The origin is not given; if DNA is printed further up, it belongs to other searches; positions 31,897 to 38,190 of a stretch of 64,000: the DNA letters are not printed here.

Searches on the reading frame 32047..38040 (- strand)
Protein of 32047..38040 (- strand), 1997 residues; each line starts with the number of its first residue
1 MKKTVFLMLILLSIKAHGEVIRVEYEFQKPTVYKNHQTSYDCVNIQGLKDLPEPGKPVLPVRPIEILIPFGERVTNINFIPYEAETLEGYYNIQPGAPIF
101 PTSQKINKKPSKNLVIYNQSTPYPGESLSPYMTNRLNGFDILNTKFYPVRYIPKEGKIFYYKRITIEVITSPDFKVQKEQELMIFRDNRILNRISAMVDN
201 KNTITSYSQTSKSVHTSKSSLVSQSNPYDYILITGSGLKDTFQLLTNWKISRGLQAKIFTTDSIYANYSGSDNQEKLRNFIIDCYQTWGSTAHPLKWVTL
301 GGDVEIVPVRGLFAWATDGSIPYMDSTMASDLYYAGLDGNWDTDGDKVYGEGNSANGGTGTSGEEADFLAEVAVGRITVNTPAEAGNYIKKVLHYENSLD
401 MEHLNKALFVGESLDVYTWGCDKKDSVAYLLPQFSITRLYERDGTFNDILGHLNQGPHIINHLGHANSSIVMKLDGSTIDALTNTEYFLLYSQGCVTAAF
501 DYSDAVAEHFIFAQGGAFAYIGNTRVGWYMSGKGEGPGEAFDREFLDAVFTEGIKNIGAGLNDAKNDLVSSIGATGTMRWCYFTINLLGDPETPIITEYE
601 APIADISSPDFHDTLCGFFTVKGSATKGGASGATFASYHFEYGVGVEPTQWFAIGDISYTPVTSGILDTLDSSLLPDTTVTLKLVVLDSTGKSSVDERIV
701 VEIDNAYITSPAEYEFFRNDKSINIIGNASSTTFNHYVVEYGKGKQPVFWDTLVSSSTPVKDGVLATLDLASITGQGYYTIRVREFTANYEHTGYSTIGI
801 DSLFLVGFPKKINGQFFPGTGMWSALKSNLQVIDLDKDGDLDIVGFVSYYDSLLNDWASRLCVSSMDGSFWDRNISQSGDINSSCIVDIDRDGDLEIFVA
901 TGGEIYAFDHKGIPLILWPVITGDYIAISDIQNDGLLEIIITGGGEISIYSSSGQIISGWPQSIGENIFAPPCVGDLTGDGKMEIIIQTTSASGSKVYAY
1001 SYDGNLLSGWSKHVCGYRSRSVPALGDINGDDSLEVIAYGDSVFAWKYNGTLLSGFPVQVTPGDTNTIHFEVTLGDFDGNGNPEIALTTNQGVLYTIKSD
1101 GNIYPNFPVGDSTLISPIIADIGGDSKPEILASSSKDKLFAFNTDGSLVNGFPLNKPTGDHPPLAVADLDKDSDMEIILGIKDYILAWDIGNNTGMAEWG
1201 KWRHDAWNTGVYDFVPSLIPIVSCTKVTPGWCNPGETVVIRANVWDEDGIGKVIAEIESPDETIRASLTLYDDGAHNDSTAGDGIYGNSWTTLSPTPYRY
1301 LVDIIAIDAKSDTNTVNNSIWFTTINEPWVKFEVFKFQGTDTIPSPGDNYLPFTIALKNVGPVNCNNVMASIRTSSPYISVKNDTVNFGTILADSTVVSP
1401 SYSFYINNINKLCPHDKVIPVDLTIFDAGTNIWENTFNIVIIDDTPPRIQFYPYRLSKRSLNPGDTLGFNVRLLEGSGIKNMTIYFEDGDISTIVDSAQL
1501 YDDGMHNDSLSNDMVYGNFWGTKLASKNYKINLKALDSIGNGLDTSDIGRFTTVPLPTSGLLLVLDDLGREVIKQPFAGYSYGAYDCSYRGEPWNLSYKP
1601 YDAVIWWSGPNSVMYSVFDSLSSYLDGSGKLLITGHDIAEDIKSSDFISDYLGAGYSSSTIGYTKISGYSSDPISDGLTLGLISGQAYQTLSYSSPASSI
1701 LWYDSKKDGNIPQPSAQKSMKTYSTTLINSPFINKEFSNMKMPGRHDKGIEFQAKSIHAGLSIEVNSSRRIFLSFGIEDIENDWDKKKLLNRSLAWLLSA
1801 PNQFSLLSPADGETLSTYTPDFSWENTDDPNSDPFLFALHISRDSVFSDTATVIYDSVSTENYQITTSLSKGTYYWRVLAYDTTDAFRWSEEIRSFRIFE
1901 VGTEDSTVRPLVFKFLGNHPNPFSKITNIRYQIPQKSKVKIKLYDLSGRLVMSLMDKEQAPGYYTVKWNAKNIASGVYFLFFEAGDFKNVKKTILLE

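Call 76: search_protein_families(library=pfam, proteins=[window:32047-38040:-], max_evalue=0.0001)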
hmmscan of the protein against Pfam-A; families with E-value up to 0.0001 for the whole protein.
window:32047-38040:- (1997 aa): 6 families
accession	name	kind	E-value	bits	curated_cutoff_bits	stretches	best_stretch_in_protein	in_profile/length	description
PF01364.23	Peptidase_C25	-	1.9e-65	222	23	1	230-593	1-372/374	Peptidase family C25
PF13517.12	FG-GAP_3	-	5.6e-27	94.6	26.9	3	976-1037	1-60/61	FG-GAP-like repeat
PF01839.29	FG-GAP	-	2.6e-12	46.8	22.1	0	1072-1103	5-34/37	FG-GAP repeat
PF18962.6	Por_Secre_tail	-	3.9e-10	40.3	27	1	1920-1994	3-74/75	Secretion system C-terminal sorting domain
PF25292.1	Beta-prop_CGLA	-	4.4e-09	36.7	26.8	0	869-954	20-106/316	Lambda-carrageenase beta-propeller domain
PF08126.16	Propeptide_C25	-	6e-08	32.5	22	1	18-183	19-186/205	Propeptide_C25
